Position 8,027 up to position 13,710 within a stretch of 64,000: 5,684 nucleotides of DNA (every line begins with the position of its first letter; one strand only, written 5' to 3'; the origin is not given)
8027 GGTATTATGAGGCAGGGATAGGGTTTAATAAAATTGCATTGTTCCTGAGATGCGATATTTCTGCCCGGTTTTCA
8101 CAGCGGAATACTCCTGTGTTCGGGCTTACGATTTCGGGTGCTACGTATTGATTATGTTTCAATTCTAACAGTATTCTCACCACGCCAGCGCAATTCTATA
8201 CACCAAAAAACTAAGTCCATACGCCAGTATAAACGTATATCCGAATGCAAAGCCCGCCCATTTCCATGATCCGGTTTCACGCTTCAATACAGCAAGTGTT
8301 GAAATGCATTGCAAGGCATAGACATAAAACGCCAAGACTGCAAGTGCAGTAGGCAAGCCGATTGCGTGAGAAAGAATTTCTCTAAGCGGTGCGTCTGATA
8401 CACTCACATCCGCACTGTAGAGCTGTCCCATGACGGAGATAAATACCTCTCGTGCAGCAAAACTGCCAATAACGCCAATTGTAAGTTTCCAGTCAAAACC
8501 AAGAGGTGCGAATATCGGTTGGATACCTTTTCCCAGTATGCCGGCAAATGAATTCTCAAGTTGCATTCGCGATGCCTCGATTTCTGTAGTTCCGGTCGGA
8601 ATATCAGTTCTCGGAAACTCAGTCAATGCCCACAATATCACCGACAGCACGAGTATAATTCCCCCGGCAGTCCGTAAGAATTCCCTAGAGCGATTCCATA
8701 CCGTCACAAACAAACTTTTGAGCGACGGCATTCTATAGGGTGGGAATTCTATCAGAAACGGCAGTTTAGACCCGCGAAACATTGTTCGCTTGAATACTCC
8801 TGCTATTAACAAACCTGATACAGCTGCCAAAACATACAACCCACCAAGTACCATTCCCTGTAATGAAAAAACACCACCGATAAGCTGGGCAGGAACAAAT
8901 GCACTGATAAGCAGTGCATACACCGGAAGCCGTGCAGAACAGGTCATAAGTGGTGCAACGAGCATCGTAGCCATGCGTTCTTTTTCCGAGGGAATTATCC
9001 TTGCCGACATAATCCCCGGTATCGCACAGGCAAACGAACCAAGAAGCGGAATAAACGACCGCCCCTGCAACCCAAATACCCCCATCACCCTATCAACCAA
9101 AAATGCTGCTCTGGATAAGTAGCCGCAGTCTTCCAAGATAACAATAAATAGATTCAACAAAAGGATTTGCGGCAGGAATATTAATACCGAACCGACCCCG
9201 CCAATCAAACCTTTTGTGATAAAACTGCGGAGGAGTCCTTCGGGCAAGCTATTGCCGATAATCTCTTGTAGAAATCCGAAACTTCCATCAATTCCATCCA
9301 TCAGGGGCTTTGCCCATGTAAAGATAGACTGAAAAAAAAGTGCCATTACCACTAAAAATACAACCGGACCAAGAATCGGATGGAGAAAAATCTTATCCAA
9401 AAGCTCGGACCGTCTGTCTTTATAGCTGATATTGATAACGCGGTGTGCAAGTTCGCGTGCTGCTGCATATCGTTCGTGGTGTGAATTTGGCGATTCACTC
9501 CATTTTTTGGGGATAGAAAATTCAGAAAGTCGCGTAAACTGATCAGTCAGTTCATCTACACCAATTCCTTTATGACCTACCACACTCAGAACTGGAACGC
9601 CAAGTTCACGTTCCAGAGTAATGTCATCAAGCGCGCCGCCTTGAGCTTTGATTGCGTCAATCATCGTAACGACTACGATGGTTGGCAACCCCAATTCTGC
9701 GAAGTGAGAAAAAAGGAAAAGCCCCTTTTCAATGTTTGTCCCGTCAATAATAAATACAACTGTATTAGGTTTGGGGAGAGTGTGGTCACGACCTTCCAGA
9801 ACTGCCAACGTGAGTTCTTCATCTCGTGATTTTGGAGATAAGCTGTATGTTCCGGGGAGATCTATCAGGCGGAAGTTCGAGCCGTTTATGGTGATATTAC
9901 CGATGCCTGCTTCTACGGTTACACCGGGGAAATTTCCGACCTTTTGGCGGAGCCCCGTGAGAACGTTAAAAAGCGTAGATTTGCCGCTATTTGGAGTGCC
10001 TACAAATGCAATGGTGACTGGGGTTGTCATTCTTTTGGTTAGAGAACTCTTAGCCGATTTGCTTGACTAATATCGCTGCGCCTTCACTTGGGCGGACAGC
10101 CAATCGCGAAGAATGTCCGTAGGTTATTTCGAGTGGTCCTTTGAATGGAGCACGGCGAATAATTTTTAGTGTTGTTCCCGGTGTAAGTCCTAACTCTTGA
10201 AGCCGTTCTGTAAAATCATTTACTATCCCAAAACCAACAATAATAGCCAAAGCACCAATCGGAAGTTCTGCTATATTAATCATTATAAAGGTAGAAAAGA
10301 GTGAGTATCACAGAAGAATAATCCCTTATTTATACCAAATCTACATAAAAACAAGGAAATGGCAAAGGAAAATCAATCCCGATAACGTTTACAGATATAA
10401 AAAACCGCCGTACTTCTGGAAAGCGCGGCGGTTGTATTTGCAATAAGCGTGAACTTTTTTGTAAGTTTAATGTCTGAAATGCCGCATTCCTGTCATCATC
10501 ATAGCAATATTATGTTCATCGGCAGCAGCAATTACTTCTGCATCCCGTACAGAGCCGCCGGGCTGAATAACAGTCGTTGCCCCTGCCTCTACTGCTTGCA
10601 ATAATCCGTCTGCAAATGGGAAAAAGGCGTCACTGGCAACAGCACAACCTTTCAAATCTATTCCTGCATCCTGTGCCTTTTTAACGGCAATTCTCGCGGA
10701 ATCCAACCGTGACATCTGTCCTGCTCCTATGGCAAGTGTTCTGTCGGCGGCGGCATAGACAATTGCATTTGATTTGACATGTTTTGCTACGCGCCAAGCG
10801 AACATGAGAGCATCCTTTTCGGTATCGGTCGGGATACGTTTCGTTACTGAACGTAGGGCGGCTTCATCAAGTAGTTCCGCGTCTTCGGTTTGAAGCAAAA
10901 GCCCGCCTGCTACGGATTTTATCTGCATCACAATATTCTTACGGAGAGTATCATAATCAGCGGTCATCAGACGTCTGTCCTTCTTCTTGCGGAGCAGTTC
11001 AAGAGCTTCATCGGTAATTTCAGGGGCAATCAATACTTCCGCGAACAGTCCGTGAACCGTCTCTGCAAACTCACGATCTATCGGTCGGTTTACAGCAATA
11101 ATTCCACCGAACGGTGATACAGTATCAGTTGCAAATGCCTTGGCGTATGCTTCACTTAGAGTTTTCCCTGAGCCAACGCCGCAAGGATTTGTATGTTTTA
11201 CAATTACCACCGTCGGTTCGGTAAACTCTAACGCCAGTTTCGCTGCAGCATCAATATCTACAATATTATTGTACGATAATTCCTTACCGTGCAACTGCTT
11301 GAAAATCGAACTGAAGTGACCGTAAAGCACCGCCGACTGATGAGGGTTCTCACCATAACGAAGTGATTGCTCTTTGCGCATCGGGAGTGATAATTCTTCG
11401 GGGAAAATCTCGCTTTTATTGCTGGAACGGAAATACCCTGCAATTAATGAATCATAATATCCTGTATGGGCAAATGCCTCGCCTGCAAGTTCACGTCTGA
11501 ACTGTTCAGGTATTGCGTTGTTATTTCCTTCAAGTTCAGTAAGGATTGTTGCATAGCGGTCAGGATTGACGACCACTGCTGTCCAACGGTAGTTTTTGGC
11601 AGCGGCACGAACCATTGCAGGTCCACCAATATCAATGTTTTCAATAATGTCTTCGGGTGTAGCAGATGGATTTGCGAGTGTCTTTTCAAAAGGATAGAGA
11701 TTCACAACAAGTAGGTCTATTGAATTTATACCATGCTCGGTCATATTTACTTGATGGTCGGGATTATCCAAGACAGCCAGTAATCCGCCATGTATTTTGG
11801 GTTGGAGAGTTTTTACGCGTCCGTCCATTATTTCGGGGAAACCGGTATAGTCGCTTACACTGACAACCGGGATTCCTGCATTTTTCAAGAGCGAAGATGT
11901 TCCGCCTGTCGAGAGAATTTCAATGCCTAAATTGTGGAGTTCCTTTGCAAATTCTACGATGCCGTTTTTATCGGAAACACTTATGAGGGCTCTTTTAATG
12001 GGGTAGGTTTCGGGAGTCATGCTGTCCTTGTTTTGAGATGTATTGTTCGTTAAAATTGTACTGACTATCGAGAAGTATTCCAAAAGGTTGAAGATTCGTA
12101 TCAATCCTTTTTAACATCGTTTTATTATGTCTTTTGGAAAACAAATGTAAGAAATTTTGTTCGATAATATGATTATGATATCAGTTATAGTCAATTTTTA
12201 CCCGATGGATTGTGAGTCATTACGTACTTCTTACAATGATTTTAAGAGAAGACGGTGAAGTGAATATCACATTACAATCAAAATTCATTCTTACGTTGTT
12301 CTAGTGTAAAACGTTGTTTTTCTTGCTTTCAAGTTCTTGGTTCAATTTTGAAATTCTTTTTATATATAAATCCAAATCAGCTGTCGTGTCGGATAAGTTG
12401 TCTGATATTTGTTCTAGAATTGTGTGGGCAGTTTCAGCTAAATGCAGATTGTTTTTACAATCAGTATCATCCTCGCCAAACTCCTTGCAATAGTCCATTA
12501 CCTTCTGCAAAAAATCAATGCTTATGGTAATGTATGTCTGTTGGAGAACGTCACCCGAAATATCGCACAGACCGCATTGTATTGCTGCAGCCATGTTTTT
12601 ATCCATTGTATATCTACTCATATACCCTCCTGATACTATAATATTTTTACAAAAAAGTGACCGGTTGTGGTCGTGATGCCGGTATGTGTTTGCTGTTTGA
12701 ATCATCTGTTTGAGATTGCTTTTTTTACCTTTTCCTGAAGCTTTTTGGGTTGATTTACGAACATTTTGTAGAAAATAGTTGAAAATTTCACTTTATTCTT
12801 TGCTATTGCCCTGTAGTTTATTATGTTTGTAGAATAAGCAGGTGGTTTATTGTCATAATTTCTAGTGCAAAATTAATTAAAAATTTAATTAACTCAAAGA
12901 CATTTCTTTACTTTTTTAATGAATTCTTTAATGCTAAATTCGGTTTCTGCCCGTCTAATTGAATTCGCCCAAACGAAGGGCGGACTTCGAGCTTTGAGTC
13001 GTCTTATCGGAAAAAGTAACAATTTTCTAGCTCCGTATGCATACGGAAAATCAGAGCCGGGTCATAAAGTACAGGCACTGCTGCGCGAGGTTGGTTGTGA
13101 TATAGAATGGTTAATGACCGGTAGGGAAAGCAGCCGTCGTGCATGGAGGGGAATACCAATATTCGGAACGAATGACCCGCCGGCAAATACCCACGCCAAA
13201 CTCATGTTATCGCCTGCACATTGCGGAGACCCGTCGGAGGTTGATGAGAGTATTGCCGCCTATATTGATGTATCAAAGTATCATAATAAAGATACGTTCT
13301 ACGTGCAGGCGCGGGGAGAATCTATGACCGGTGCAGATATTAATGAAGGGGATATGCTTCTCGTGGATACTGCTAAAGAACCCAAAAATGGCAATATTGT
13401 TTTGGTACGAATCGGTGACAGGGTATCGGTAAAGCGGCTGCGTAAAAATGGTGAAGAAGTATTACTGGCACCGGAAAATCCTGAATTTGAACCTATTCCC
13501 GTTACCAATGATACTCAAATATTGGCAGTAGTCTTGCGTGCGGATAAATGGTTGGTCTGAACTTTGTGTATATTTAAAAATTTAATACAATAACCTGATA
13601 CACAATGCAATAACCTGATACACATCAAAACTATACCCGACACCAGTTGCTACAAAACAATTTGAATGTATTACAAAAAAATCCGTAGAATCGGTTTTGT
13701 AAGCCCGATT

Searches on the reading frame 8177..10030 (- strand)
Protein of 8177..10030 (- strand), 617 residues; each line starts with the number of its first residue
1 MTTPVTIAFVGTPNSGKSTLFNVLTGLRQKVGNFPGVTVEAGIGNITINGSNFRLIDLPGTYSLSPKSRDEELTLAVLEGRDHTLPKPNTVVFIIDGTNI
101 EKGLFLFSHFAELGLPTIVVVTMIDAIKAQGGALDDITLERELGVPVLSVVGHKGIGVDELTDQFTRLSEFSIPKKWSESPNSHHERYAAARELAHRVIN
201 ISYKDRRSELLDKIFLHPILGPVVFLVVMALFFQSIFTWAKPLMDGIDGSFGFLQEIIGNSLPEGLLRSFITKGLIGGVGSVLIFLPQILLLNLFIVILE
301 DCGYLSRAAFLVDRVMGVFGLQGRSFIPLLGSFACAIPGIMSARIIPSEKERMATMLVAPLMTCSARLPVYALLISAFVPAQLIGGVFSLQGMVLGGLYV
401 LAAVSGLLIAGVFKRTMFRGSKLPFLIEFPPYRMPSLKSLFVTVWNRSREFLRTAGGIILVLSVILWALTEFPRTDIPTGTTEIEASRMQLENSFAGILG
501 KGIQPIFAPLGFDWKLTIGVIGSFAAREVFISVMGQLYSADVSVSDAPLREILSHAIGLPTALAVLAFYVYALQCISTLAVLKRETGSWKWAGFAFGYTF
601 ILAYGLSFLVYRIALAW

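Call 34: search_protein_families(library=pfam, proteins=[window:8177-10030:-], max_evalue=0.0001)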
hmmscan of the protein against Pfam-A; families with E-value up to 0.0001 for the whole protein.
window:8177-10030:- (617 aa): 4 families
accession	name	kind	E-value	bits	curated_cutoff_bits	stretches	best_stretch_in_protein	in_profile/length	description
PF02421.24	FeoB_N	-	1.4e-47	161.5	27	1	6-164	2-155/156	Ferrous iron transport protein B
PF07670.19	Gate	-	5.7e-33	113.9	29.6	2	283-377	2-103/104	Nucleoside recognition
PF01926.29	MMR_HSR1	-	2.5e-18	66.6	21.9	1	6-121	1-111/113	50S ribosome-binding GTPase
PF07664.17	FeoB_C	-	8.4e-15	54.7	26.6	1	397-447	3-54/54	Ferrous iron transport protein B C terminus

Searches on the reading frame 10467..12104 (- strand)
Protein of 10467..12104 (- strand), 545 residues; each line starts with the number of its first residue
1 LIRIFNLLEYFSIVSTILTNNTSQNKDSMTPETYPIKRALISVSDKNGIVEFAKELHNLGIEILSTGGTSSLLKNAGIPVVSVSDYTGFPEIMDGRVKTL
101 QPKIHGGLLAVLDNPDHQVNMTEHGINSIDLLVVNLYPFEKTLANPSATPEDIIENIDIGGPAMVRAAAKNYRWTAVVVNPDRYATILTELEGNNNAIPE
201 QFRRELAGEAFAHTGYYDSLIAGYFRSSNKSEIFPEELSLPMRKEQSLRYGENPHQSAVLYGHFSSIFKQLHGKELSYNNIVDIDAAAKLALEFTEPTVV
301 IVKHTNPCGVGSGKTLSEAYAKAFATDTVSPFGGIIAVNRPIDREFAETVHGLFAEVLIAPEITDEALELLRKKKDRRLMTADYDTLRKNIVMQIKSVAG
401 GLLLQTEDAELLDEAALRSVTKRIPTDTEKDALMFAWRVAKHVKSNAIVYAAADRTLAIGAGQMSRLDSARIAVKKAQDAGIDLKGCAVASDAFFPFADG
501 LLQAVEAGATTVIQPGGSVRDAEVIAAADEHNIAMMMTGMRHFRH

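Call 34: search_protein_families(library=pfam, proteins=[window:10467-12104:-], max_evalue=0.0001)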
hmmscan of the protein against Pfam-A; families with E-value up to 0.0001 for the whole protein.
window:10467-12104:- (545 aa): 2 families
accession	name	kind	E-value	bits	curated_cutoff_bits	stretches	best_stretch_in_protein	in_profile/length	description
PF01808.24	AICARFT_IMPCHas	-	1.7e-115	386.2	25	1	168-476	1-311/311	AICARFT/IMPCHase bienzyme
PF02142.27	MGS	-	3.8e-24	85.1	24.1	1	48-162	1-93/94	MGS-like domain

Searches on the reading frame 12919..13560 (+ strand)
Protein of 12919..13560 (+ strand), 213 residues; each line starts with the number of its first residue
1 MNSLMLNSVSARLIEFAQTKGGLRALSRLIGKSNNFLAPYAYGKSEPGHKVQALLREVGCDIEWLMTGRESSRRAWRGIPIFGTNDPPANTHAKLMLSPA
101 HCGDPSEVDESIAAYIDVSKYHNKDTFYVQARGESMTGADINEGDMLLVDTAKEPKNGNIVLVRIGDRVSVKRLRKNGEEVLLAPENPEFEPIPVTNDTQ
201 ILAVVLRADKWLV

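Call 34: search_protein_families(library=pfam, proteins=[window:12919-13560:+], max_evalue=0.0001)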
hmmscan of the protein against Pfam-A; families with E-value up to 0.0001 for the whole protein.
window:12919-13560:+ (213 aa): 1 family
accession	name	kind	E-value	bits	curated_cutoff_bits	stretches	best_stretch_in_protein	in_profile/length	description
PF00717.28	Peptidase_S24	-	2.6e-24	85.6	23.3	1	100-205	6-115/116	Peptidase S24-like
